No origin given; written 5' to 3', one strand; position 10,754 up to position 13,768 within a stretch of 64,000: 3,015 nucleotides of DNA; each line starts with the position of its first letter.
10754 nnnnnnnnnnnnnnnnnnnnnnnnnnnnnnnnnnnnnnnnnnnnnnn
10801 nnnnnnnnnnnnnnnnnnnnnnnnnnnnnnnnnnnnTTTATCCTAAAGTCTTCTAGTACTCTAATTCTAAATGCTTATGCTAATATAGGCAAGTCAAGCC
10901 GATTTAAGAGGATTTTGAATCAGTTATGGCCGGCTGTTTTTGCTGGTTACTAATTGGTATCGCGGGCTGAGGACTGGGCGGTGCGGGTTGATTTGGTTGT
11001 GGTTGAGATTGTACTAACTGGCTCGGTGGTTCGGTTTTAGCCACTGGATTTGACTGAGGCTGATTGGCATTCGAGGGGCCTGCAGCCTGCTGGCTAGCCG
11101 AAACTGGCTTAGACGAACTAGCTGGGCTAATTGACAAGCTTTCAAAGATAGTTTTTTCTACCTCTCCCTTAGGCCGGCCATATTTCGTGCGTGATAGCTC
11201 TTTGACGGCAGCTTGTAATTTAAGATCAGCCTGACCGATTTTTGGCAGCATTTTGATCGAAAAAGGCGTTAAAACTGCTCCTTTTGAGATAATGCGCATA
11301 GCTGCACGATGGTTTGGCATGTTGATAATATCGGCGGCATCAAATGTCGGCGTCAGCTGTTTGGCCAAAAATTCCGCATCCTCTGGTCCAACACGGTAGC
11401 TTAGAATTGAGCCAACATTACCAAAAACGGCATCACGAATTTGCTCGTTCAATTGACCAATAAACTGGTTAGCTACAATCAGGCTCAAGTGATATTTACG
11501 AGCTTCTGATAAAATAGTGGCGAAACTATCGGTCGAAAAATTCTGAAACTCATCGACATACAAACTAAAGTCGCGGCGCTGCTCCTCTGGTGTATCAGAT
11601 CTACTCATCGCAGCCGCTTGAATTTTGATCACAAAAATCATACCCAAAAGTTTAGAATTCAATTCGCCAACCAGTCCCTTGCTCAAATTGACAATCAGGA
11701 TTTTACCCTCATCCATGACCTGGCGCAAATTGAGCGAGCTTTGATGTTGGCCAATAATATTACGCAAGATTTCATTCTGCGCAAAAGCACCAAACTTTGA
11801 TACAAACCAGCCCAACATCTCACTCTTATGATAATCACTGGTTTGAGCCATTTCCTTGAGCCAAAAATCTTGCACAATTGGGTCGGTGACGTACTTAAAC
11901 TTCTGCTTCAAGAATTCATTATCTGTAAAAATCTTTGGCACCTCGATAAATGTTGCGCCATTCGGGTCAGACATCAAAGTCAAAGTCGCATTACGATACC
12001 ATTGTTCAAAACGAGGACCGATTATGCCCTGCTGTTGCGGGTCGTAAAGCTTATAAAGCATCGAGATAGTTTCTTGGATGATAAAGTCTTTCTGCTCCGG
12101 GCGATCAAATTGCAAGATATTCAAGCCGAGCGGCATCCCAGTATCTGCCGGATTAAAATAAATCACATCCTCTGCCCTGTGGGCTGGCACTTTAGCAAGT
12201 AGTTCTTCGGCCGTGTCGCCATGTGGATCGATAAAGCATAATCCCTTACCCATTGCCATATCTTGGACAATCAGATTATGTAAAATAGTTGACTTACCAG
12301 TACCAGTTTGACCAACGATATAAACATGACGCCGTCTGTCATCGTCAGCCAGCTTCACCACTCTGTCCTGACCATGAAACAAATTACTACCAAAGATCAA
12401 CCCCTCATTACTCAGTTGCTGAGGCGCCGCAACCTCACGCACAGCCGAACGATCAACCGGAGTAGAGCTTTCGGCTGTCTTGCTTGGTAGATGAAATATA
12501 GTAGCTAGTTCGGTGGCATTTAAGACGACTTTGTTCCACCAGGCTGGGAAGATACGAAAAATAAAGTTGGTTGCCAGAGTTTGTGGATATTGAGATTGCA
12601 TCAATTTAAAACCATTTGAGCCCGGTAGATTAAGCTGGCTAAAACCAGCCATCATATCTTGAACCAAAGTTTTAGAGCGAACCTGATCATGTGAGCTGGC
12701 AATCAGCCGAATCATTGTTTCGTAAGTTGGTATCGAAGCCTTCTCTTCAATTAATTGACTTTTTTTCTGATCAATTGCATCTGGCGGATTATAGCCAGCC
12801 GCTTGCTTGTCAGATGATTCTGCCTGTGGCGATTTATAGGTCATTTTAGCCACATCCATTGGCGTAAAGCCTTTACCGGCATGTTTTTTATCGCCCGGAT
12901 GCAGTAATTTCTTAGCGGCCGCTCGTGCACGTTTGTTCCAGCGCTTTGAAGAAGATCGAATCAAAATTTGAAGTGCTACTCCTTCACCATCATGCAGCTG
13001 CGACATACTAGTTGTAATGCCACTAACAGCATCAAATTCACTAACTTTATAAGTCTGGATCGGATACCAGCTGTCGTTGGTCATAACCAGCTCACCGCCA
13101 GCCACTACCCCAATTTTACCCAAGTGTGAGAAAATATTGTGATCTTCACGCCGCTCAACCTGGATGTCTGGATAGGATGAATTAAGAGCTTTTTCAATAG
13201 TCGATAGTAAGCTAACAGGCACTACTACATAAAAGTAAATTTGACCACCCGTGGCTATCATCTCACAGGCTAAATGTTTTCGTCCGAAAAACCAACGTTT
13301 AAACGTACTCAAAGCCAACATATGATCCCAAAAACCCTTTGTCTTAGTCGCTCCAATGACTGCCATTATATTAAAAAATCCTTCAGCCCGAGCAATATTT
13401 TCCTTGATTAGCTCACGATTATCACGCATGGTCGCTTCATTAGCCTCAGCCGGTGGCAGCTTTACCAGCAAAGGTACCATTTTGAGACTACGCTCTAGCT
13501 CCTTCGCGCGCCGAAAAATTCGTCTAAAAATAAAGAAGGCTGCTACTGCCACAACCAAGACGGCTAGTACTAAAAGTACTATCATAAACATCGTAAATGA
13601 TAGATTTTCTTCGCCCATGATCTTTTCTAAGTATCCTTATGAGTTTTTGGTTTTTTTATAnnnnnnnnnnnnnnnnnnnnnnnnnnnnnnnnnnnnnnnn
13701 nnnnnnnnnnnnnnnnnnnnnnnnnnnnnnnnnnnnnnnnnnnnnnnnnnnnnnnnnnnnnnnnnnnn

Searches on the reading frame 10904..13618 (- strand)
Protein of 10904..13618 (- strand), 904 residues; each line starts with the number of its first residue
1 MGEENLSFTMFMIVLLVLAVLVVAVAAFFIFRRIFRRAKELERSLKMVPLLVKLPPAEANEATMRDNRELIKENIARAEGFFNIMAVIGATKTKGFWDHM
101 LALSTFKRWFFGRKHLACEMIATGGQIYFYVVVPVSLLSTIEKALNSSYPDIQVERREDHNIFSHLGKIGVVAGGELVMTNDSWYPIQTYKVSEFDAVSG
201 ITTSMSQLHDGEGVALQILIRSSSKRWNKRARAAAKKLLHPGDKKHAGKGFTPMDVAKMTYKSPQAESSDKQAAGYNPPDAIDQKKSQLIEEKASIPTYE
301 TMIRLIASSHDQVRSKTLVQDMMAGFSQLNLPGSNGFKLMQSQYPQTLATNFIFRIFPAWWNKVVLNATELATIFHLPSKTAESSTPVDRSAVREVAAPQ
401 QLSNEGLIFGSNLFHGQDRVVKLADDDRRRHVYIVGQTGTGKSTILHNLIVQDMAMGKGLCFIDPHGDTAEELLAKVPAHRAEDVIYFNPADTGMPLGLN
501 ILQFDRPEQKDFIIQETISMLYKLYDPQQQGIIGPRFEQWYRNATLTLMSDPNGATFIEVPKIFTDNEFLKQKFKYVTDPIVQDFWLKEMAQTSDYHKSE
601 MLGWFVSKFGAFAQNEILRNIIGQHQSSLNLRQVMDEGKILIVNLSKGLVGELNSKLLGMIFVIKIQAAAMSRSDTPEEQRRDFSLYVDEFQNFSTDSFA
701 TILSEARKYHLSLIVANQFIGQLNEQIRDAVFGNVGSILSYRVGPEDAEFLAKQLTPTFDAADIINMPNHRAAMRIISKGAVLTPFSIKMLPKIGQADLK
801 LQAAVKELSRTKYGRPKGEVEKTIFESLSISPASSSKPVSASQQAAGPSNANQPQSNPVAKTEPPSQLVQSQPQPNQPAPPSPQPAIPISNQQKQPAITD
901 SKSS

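Call 62: search_protein_families(library=pfam, proteins=[window:10904-13618:-], max_evalue=0.001)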
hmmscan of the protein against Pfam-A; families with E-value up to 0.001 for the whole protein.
window:10904-13618:- (904 aa): 5 families
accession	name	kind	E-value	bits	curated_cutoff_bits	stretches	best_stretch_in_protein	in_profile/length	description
PF01935.23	DUF87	-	1.7e-07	32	23.2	1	429-647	23-203/220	Helicase HerA, central domain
PF02534.20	T4SS-DNA_transf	-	1.1e-05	24.9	20.1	0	430-726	45-347/468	Type IV secretory system Conjugative DNA transfer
PF10412.15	TrwB_AAD_bind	-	1.5e-05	24.5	20.5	0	426-492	12-72/387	Type IV secretion-system coupling protein DNA-binding domain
PF13401.12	AAA_22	-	0.00011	23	27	0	428-474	4-51/130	AAA domain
PF01580.24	FtsK_SpoIIIE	-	0.00021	21.3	24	1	395-451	4-61/221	FtsK/SpoIIIE family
